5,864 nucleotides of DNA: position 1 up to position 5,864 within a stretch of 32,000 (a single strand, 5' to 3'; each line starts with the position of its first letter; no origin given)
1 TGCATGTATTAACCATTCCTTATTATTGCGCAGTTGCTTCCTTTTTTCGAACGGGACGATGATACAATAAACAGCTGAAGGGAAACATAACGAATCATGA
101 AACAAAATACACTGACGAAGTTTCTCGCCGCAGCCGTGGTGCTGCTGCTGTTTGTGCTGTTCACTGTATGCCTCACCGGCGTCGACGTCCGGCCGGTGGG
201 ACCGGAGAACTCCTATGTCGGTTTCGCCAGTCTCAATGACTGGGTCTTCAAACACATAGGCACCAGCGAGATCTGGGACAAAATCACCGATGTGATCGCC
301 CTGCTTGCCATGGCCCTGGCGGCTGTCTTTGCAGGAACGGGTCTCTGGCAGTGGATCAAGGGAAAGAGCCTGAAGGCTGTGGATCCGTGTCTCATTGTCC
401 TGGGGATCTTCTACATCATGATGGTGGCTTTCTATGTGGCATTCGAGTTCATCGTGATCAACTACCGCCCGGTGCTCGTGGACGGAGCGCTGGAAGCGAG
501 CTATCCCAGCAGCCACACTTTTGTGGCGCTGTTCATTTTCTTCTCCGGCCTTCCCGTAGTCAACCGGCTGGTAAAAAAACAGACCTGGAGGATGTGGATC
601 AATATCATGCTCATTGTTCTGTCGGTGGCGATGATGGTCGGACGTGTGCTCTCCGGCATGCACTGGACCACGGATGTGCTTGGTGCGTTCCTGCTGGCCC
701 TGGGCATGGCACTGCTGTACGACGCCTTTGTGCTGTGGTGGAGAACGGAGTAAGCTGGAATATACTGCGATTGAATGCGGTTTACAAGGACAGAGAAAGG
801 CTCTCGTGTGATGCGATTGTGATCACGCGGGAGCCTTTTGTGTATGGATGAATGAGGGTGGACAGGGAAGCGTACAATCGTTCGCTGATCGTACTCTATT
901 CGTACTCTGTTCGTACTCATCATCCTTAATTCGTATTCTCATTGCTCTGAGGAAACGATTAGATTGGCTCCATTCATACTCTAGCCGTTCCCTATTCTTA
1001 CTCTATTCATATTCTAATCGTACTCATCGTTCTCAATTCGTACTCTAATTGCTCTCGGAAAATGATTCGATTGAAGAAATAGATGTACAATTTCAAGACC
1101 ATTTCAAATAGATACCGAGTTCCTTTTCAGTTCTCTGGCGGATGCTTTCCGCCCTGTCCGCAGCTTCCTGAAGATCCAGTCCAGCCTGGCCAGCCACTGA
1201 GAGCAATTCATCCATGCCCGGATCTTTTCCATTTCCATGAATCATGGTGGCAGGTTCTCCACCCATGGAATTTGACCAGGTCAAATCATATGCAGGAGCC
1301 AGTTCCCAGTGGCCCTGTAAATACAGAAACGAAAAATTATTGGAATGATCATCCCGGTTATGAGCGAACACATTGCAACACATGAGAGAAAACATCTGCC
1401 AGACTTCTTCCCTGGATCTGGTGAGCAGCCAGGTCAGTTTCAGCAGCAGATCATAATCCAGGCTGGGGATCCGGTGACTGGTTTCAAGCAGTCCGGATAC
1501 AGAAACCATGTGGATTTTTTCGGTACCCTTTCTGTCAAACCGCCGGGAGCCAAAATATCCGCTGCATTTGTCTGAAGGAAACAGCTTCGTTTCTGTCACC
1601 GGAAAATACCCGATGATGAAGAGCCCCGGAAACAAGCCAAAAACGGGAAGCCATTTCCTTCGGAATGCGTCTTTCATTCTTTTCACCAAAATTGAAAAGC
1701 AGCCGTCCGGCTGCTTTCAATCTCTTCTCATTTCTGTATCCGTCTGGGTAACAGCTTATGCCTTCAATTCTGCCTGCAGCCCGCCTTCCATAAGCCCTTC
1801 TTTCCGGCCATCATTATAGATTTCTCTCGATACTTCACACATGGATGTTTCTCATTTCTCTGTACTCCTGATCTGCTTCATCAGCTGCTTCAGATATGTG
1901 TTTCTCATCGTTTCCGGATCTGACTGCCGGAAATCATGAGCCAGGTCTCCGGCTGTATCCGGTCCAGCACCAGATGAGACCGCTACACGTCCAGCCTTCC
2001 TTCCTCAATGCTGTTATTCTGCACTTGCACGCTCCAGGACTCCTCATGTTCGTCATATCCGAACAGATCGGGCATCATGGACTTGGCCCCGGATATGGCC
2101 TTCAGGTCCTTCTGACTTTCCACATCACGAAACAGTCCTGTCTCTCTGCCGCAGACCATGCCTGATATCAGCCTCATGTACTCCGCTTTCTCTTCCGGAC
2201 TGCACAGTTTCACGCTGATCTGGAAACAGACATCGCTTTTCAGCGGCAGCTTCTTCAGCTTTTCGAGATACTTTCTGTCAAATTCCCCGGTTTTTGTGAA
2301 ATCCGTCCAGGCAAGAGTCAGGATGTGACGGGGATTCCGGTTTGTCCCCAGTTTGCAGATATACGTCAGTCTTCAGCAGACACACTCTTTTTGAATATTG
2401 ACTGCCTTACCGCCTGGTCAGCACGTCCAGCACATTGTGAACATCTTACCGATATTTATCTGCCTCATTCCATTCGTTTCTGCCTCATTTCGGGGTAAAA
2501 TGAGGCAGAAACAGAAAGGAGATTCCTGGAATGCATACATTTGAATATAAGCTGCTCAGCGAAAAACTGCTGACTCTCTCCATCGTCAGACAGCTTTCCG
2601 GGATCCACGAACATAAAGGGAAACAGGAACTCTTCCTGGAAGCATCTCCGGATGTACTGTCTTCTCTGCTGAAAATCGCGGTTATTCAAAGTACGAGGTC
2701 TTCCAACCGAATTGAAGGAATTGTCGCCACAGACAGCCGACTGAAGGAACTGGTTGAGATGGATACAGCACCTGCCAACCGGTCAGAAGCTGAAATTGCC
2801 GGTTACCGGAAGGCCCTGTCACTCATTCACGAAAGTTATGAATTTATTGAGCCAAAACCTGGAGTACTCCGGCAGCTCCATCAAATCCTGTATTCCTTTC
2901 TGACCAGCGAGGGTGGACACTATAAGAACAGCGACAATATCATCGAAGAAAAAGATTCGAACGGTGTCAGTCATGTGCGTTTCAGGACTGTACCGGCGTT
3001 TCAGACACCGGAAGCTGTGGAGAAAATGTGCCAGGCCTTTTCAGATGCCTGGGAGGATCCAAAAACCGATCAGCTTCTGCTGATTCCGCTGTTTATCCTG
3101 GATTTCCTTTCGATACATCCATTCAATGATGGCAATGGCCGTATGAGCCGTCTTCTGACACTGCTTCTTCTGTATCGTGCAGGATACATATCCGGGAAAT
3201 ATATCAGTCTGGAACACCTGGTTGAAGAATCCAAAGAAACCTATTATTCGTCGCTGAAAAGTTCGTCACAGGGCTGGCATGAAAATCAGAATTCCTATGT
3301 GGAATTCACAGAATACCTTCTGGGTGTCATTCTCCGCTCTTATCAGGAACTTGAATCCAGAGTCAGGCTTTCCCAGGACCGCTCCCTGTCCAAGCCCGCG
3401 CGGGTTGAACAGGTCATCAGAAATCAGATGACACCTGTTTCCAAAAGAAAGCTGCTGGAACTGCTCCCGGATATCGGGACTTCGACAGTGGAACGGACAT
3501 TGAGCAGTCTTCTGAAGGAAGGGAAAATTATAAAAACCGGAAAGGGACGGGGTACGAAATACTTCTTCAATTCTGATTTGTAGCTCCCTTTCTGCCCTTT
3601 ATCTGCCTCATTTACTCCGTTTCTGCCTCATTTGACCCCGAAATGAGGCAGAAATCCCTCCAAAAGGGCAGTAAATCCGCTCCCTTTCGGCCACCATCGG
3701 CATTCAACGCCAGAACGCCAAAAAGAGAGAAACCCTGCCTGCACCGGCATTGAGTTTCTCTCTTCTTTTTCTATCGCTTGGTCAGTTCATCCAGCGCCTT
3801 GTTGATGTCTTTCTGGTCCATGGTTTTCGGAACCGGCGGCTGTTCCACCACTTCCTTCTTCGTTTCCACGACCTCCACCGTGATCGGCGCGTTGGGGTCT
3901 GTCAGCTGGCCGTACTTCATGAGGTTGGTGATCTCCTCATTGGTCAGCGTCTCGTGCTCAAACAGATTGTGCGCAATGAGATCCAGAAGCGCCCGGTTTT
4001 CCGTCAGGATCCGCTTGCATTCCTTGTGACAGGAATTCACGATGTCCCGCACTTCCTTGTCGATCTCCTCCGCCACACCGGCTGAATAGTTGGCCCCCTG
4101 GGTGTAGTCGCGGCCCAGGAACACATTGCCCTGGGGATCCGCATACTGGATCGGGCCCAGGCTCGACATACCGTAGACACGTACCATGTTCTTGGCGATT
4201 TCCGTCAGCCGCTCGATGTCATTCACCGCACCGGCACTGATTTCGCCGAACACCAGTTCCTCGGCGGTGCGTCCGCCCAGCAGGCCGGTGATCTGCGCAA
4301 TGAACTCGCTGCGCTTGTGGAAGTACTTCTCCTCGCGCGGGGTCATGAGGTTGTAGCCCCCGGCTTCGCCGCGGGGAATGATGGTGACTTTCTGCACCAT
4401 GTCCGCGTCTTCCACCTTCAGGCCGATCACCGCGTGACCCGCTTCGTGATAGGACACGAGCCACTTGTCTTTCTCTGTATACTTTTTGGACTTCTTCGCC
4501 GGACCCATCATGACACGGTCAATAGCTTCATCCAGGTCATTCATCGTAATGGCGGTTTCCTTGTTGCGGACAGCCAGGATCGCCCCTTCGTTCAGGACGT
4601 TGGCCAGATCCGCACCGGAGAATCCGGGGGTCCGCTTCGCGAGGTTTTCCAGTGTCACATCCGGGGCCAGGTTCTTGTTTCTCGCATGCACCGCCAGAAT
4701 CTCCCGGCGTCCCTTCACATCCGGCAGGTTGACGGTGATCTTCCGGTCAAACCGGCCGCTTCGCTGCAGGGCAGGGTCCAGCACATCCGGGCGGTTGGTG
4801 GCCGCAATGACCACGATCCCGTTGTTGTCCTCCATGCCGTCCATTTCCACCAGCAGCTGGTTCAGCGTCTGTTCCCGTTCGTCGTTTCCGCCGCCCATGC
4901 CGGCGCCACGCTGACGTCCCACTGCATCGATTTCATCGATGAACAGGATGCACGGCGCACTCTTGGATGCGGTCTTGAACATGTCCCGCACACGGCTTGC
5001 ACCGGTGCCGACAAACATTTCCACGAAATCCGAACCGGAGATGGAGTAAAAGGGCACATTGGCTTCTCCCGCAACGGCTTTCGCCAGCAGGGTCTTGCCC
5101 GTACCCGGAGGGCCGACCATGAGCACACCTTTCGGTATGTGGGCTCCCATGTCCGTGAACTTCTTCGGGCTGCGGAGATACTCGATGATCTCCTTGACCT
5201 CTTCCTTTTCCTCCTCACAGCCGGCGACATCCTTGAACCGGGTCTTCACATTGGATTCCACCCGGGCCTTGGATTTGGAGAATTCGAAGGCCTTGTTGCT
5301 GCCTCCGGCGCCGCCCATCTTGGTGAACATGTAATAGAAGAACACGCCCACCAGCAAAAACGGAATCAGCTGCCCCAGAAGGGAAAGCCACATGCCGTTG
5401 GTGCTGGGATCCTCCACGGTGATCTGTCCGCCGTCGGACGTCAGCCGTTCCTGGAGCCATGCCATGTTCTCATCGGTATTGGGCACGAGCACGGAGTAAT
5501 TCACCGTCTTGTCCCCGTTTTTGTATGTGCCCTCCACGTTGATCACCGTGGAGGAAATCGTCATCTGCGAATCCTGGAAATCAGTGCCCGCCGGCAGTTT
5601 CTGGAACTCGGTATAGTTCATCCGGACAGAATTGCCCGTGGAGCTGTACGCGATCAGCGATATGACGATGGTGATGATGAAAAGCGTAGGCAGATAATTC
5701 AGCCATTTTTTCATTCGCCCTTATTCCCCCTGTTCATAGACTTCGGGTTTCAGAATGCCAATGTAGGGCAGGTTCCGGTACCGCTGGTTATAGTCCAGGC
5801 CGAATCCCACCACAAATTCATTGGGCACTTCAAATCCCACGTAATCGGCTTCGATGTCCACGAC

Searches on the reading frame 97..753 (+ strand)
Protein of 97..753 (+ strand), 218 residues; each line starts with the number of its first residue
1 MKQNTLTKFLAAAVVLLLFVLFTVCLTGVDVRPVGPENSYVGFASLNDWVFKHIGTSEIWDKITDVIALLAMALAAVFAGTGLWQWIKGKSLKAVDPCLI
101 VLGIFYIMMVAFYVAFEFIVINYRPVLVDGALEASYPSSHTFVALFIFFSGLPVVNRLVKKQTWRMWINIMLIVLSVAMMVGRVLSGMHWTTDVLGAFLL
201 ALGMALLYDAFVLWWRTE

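Call 78: search_protein_families(library=pfam, proteins=[window:97-753:+], max_evalue=0.001)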
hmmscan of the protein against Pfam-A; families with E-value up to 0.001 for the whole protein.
window:97-753:+ (218 aa): 2 families
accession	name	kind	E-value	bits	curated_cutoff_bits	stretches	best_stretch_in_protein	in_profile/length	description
PF01569.27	PAP2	-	5.6e-11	42.7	27.2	1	133-208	48-121/130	PAP2 superfamily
PF14360.12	PAP2_C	-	7.7e-05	23.6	27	1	138-208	8-72/74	PAP2 superfamily C-terminal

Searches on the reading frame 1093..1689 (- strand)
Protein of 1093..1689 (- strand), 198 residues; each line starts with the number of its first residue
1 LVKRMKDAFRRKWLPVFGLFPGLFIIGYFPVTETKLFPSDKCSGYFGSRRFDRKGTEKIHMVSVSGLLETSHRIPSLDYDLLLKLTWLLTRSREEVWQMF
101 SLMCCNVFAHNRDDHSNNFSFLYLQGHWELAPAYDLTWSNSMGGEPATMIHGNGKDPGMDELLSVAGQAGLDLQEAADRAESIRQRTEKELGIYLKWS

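Call 78: search_protein_families(library=pfam, proteins=[window:1093-1689:-], max_evalue=0.001)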
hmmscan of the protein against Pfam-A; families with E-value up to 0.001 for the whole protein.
window:1093-1689:- (198 aa): 1 family
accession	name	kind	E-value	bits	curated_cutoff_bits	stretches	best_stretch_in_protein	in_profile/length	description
PF07804.18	HipA_C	-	8.8e-28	97.8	30.5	1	30-189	51-211/213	HipA-like C-terminal domain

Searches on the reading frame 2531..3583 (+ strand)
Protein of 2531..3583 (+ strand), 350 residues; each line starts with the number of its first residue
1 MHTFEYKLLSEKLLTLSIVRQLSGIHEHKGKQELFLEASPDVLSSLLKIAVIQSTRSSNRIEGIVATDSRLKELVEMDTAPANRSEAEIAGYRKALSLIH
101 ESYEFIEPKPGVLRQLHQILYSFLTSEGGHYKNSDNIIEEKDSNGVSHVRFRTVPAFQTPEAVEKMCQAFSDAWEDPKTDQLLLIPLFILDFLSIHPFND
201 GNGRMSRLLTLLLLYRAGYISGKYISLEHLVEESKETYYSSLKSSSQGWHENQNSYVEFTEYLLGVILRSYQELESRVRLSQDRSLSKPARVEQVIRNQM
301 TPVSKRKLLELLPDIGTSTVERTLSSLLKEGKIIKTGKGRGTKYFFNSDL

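Call 78: search_protein_families(library=pfam, proteins=[window:2531-3583:+], max_evalue=0.001)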
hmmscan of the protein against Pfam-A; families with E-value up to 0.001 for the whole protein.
window:2531-3583:+ (350 aa): 1 family
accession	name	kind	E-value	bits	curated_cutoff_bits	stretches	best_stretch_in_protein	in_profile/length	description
PF02661.23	Fic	-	1.3e-13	52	24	1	113-214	7-93/93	Fic/DOC family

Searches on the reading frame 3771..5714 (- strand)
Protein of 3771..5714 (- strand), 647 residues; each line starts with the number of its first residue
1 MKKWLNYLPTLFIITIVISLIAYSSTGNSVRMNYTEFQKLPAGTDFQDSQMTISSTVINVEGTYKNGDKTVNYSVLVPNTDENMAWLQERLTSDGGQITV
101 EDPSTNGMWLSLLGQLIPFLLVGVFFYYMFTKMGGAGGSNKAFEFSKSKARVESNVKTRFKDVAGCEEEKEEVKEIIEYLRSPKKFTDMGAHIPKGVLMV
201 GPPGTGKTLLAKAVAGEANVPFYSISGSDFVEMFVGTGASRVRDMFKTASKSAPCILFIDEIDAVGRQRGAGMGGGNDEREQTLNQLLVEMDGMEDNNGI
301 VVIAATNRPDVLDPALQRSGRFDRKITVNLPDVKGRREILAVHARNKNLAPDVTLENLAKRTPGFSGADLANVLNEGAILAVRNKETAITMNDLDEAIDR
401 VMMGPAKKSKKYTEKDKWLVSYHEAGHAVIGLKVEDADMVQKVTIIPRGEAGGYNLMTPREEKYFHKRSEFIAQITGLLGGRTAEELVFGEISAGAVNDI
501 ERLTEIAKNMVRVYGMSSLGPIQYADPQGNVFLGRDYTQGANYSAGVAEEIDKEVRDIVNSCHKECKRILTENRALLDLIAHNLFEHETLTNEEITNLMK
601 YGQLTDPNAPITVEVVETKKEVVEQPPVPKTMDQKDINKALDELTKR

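Call 78: search_protein_families(library=pfam, proteins=[window:3771-5714:-], max_evalue=0.001)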
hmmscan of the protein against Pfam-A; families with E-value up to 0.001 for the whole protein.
window:3771-5714:- (647 aa): 6 families
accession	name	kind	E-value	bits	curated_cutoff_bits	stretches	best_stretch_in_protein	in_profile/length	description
PF01434.24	Peptidase_M41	-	3e-65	220.1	29.9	1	413-597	4-190/191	Peptidase family M41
PF00004.35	AAA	-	5.7e-47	159.9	21.2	1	197-329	1-130/131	ATPase family associated with various cellular activities (AAA)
PF17862.7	AAA_lid_3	-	8.3e-14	51.3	27.2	1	352-396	1-45/45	AAA+ lid domain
PF07728.20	AAA_5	-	4.6e-06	27.1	22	1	196-318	1-137/139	AAA domain (dynein-related subfamily)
PF06068.19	TIP49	-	8.4e-05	22.3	23.8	1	195-230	51-88/347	TIP49 P-loop domain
PF05496.18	RuvB_N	-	9.3e-05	22.7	27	1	162-264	8-95/159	Holliday junction DNA helicase RuvB P-loop domain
